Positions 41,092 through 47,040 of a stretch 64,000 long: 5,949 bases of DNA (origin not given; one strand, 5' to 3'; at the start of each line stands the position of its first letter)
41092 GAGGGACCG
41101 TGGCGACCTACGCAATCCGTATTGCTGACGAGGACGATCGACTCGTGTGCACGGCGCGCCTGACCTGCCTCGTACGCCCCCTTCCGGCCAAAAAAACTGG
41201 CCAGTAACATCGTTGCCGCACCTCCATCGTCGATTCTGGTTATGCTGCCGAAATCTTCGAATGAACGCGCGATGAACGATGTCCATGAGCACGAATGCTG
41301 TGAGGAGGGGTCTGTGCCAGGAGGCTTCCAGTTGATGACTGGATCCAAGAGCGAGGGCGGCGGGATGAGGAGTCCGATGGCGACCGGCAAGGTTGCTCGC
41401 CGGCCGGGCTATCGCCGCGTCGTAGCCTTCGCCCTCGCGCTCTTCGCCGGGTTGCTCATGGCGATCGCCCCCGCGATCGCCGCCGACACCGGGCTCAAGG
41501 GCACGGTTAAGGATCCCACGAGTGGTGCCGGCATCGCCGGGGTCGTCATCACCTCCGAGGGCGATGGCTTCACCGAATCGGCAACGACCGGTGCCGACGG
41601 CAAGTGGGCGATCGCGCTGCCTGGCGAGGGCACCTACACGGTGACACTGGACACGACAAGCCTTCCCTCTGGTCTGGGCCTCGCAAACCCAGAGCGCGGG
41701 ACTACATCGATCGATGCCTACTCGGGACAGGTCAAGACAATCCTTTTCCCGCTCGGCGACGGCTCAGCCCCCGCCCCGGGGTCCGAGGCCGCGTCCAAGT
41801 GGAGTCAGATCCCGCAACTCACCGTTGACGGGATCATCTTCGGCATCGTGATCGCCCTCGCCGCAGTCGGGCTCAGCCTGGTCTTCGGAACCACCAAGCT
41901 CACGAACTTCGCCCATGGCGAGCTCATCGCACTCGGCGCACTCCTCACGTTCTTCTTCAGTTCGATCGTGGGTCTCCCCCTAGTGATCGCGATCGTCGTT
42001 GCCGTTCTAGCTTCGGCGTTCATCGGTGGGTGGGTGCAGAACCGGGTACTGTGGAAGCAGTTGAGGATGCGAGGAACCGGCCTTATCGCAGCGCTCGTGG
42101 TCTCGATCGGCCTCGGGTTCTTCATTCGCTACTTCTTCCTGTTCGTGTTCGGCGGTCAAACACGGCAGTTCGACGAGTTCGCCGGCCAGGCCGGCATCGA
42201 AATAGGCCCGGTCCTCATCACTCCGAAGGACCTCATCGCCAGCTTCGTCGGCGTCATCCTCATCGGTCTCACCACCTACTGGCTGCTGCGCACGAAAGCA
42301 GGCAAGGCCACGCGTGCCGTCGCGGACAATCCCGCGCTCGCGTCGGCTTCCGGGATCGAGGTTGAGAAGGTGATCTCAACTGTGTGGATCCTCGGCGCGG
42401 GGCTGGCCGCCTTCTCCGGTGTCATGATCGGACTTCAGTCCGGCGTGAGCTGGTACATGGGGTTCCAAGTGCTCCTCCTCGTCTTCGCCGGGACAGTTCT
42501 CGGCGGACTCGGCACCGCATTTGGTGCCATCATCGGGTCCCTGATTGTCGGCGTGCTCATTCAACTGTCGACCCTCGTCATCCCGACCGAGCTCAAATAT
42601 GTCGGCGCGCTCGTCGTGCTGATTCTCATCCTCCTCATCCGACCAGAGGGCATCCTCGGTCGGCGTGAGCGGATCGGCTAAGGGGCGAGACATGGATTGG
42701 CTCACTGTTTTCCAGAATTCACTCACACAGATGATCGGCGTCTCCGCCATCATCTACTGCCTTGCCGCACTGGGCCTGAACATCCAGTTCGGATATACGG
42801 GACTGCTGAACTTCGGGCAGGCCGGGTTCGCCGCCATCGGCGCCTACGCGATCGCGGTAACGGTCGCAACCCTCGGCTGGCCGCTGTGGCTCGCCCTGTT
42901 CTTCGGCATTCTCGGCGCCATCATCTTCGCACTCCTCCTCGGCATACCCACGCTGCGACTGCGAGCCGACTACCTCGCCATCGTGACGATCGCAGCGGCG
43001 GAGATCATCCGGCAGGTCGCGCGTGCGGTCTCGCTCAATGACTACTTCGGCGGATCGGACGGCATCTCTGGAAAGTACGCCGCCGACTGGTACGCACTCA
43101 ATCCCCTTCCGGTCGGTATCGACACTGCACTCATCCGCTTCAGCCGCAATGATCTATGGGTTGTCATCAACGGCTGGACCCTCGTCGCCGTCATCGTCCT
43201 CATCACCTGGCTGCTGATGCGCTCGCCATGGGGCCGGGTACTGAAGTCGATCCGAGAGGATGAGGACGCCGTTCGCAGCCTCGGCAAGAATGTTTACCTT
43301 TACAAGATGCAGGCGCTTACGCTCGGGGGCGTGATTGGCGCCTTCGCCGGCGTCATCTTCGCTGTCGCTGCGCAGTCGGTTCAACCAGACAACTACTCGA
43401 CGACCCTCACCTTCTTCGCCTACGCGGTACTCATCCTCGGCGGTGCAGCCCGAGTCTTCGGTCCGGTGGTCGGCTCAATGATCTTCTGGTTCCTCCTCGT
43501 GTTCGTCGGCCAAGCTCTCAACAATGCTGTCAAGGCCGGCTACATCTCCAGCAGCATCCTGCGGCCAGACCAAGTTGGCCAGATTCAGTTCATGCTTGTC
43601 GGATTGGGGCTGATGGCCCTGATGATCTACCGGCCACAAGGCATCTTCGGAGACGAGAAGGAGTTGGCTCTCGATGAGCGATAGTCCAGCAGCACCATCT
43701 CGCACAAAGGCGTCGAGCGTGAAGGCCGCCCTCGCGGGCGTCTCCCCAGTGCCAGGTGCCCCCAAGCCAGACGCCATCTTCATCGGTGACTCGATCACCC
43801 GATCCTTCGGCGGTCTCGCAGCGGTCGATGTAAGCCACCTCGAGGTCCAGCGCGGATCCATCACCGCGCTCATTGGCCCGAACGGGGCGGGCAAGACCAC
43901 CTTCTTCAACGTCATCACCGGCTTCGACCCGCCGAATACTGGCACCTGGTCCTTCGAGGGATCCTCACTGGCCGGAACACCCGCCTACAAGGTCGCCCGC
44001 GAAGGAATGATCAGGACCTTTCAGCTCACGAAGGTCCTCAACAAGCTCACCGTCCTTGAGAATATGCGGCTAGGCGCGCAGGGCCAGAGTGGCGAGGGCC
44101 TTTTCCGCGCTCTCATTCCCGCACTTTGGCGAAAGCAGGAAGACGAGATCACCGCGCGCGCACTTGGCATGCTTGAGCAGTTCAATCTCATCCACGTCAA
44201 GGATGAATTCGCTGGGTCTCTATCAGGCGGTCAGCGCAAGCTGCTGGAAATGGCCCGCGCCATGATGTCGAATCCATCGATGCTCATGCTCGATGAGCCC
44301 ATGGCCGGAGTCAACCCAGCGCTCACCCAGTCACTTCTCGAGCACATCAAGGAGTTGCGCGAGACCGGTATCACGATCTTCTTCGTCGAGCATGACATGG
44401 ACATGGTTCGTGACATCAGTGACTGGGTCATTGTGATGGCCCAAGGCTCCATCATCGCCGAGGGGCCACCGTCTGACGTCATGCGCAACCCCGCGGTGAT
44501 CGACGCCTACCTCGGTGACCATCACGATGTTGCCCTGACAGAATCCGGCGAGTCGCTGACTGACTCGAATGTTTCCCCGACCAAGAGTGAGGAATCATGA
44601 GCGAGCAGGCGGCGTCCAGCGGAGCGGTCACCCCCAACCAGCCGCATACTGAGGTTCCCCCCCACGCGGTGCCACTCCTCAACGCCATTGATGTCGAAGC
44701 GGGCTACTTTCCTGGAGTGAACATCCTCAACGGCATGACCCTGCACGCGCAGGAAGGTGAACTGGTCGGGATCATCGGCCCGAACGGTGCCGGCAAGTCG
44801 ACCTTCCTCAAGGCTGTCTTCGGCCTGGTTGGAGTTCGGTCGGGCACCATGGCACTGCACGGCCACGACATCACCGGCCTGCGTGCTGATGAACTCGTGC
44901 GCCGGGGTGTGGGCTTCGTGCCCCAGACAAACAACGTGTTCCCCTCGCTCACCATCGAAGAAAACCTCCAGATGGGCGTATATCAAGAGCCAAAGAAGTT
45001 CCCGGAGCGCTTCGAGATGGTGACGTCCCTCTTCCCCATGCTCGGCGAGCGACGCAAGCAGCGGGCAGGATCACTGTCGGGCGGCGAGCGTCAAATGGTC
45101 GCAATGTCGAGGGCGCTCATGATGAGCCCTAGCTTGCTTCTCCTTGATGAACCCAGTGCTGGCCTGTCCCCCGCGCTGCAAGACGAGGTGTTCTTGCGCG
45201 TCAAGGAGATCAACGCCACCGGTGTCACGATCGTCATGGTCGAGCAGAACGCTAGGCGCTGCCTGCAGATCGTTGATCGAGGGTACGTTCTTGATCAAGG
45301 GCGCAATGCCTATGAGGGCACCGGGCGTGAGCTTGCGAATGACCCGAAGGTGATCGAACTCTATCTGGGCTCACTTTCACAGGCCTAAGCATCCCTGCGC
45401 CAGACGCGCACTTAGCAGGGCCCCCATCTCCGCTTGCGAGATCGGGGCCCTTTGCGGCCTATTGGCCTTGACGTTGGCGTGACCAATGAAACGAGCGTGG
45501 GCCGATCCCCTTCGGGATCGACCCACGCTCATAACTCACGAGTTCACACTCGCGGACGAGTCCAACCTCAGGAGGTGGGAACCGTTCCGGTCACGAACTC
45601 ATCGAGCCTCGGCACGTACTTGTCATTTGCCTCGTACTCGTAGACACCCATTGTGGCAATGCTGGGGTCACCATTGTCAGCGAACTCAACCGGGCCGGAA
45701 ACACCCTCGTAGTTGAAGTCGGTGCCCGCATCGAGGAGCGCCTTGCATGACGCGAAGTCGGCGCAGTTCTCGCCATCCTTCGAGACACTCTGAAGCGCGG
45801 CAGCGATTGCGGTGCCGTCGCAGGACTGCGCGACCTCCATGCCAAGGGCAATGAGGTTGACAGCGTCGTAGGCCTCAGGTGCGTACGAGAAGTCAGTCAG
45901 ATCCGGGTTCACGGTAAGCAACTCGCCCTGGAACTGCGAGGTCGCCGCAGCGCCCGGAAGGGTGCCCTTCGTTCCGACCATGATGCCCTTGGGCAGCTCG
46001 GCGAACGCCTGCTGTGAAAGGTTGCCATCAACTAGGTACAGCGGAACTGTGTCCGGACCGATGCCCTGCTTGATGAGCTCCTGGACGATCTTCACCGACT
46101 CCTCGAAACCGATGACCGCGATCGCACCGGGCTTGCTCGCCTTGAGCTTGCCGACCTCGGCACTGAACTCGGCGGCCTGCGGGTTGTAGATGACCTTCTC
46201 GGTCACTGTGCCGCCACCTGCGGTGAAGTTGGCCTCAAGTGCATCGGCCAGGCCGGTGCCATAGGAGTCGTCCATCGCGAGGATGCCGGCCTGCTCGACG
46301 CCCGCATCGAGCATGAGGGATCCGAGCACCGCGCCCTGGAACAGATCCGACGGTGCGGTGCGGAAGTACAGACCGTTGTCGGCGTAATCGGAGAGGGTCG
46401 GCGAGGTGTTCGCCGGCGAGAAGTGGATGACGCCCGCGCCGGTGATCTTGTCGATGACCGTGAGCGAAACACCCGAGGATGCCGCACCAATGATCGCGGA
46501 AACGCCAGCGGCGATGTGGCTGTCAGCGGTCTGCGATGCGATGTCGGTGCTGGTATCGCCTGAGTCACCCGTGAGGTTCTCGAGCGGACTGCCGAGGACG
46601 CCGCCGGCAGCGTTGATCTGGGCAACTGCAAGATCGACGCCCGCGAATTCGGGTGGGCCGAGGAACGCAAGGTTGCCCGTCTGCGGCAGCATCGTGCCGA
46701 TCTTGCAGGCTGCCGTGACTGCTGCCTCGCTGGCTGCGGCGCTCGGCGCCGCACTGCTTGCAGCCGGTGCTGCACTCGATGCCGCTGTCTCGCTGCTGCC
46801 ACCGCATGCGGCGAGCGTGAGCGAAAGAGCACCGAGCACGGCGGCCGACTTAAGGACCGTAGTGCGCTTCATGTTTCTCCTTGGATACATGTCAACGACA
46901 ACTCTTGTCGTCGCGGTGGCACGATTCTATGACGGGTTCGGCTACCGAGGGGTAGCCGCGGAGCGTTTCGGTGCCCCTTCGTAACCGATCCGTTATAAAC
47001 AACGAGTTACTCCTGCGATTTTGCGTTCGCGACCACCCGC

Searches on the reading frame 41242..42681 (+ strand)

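Call 91: search_protein_families(library=ncbifam, proteins=[window:41242-42681:+], max_evalue=1e-10)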
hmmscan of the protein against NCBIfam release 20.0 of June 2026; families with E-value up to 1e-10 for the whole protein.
window:41242-42681:+ (479 aa): 3 families
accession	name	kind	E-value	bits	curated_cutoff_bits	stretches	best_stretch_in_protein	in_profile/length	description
TIGR03409.1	urea_trans_UrtB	equivalog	7.1e-36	124.3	250.3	1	194-477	4-291/291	urea ABC transporter permease subunit UrtB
NF008011.0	PRK10740.1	equivalog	9.5e-31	107.6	379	1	192-476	10-304/308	high-affinity branched-chain amino acid ABC transporter permease LivH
TIGR03622.1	urea_t_UrtB_arc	equivalog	2.9e-22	79.3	374.25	1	203-476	13-281/284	urea ABC transporter, permease protein UrtB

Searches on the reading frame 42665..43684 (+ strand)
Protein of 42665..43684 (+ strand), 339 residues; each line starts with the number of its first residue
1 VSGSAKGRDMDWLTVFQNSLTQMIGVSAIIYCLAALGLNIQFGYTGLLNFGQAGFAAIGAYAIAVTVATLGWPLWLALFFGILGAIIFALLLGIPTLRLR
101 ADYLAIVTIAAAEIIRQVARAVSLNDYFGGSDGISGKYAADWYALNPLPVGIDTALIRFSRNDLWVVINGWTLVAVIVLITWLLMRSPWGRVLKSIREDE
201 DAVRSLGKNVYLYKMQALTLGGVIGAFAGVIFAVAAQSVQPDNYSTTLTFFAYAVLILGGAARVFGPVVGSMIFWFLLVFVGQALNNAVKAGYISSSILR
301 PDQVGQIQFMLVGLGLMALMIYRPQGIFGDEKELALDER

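Call 91: search_protein_families(library=ncbifam, proteins=[window:42665-43684:+], max_evalue=1e-10)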
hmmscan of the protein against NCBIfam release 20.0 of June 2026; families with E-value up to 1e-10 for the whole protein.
window:42665-43684:+ (339 aa): 4 families
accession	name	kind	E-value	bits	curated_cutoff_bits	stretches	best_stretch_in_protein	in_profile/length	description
NF008450.0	PRK11301.1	subfamily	2.1e-38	132.9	366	1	24-328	114-406/418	high-affinity branched-chain amino acid ABC transporter permease LivM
TIGR03408.1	urea_trans_UrtC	equivalog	1.5e-20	74.1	296.2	1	75-283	89-285/313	urea ABC transporter permease subunit UrtC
TIGR03727.1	urea_t_UrtC_arc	equivalog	2.1e-20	73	575.55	1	28-327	57-337/369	urea ABC transporter, permease protein UrtC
TIGR03409.1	urea_trans_UrtB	equivalog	1.6e-11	44.4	250.3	1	26-285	8-261/291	urea ABC transporter permease subunit UrtB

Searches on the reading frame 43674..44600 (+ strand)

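Call 91: search_protein_families(library=ncbifam, proteins=[window:43674-44600:+], max_evalue=1e-10)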
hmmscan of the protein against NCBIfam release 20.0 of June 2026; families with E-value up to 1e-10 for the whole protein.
window:43674-44600:+ (308 aa): 167 families (the best 25 are shown)
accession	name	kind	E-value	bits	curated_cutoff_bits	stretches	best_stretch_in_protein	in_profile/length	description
NF008449.1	PRK11300.1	equivalog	8.1e-70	235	362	1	41-282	11-254/255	high-affinity branched-chain amino acid ABC transporter ATP-binding protein LivG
TIGR03411.1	urea_trans_UrtD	equivalog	6e-58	196.3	304.1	1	39-281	6-241/242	urea ABC transporter ATP-binding protein UrtD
TIGR04406.1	LPS_export_lptB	equivalog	1.1e-48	165.6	240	1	39-284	5-237/239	LPS export ABC transporter ATP-binding protein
TIGR01188.1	drrA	subfamily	3.4e-42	144.8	312.45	1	44-270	2-212/302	daunorubicin resistance ABC transporter, ATP-binding protein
TIGR03410.1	urea_trans_UrtE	equivalog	4.2e-40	137.6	285.8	1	42-270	7-220/230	urea ABC transporter ATP-binding subunit UrtE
NF008144.0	PRK10895.1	equivalog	4e-37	128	381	1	35-283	3-238/241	LPS export ABC transporter ATP-binding protein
TIGR00968.1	3a0106s01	subfamily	1.1e-36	126.5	342.75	1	40-275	5-224/237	sulfate ABC transporter ATP-binding protein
NF043075.1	MMSYN1_0197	equivalog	5.2e-36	124.3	550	1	40-274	7-225/341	spermidine/putrescine ABC transporter ATP-binding protein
TIGR02315.1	ABC_phnC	equivalog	1.1e-35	123.2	266.1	1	43-270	9-234/243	phosphonate ABC transporter ATP-binding protein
TIGR03864.1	PQQ_ABC_ATP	hypoth_equivalog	2.6e-35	122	302.25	1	40-274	6-224/236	ABC transporter, ATP-binding subunit, PQQ-dependent alcohol dehydrogenase system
TIGR03265.1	PhnT2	equivalog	5.8e-35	121.1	457.7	1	39-274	8-227/353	putative 2-aminoethylphosphonate ABC transporter ATP-binding protein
NF010069.0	PRK13549.1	equivalog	6.2e-34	117.3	699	1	40-278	10-238/513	xylose ABC transporter ATP-binding protein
TIGR03873.1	F420-0_ABC_ATP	hypoth_equivalog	3e-33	115.1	372.4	1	41-282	7-236/256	putative F420-0 ABC transporter ATP-binding protein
NF006987.0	PRK09452.1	equivalog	3.1e-33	115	482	1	40-275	22-241/378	spermidine/putrescine ABC transporter ATP-binding protein PotA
NF011967.0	PRK15439.1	equivalog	4.2e-33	114.5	586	1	39-291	15-248/510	autoinducer 2 ABC transporter ATP-binding protein LsrA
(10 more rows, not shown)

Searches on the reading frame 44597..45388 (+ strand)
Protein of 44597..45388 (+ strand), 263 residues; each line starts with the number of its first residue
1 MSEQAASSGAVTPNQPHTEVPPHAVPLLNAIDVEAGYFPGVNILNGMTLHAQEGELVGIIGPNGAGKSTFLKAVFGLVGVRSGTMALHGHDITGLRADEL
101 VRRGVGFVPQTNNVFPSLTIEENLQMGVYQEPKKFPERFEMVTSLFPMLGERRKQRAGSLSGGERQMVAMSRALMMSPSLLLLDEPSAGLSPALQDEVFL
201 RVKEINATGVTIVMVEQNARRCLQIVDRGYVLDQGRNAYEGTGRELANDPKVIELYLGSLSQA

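Call 91: search_protein_families(library=ncbifam, proteins=[window:44597-45388:+], max_evalue=1e-10)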
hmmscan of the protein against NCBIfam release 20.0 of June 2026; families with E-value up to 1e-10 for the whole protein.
window:44597-45388:+ (263 aa): 154 families (the best 25 are shown)
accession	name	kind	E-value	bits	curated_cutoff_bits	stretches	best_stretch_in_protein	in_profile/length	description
NF008626.0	PRK11614.1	equivalog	4.9e-60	202.9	441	1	37-258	14-236/237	high-affinity branched-chain amino acid ABC transporter ATP-binding protein LivF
TIGR03410.1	urea_trans_UrtE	equivalog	2.4e-58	197.3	285.8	1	38-248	10-221/230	urea ABC transporter ATP-binding subunit UrtE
TIGR04406.1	LPS_export_lptB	equivalog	1.3e-47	162.2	240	1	41-259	14-235/239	LPS export ABC transporter ATP-binding protein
TIGR03411.1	urea_trans_UrtD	equivalog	7.8e-40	137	304.1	1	37-258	11-241/242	urea ABC transporter ATP-binding protein UrtD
TIGR03265.1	PhnT2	equivalog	4.1e-39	134.8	457.7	1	38-251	14-227/353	putative 2-aminoethylphosphonate ABC transporter ATP-binding protein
TIGR01188.1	drrA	subfamily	3.2e-37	128.4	312.45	1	41-247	6-212/302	daunorubicin resistance ABC transporter, ATP-binding protein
NF011967.0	PRK15439.1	equivalog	9.8e-36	123.2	586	1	24-249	8-230/510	autoinducer 2 ABC transporter ATP-binding protein LsrA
NF008144.0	PRK10895.1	equivalog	5.5e-35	121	381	1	38-258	13-236/241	LPS export ABC transporter ATP-binding protein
NF007027.0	PRK09493.1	equivalog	2e-34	119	379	1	38-251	11-228/240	glutamine ABC transporter ATP-binding protein GlnQ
TIGR03375.1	type_I_sec_LssB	subfamily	2.4e-34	118.7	693.1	1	43-243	482-685/696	type I secretion system permease/ATPase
NF008039.0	PRK10771.1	equivalog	5.7e-34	117.6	298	1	47-249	18-220/234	thiamine ABC transporter ATP-binding protein ThiQ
TIGR00968.1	3a0106s01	subfamily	1.6e-33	116.2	342.75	1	38-251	10-223/237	sulfate ABC transporter ATP-binding protein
NF010060.0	PRK13537.1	equivalog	2.6e-33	115.3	521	1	25-255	13-245/314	nodulation factor ABC transporter ATP-binding protein NodI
NF008449.1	PRK11300.1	equivalog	3.9e-33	114.8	362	2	152-258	146-253/255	high-affinity branched-chain amino acid ABC transporter ATP-binding protein LivG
TIGR02673.1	FtsE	equivalog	4.2e-33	114.8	264.85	1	31-235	5-213/214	cell division ATP-binding protein FtsE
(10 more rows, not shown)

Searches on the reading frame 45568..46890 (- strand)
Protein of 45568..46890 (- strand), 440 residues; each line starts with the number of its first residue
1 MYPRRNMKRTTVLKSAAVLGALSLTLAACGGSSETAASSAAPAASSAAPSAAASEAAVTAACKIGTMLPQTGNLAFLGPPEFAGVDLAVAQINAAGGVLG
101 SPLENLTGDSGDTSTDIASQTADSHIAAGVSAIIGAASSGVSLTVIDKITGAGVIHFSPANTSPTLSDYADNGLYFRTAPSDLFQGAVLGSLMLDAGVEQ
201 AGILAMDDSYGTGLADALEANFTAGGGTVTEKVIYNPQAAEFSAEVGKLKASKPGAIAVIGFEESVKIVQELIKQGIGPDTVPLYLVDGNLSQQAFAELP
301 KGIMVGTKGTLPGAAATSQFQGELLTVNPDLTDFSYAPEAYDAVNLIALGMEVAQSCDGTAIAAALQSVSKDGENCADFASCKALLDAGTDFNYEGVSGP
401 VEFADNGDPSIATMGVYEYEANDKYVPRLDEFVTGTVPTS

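Call 91: search_protein_families(library=ncbifam, proteins=[window:45568-46890:-], max_evalue=1e-10)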
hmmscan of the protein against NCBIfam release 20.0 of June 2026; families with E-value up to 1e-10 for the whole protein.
window:45568-46890:- (440 aa): 1 family
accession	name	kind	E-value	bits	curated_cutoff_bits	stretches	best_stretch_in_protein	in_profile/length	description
NF011933.0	PRK15404.1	subfamily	7.5e-22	77.9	477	1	45-370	10-334/370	high-affinity branched-chain amino acid ABC transporter substrate-binding protein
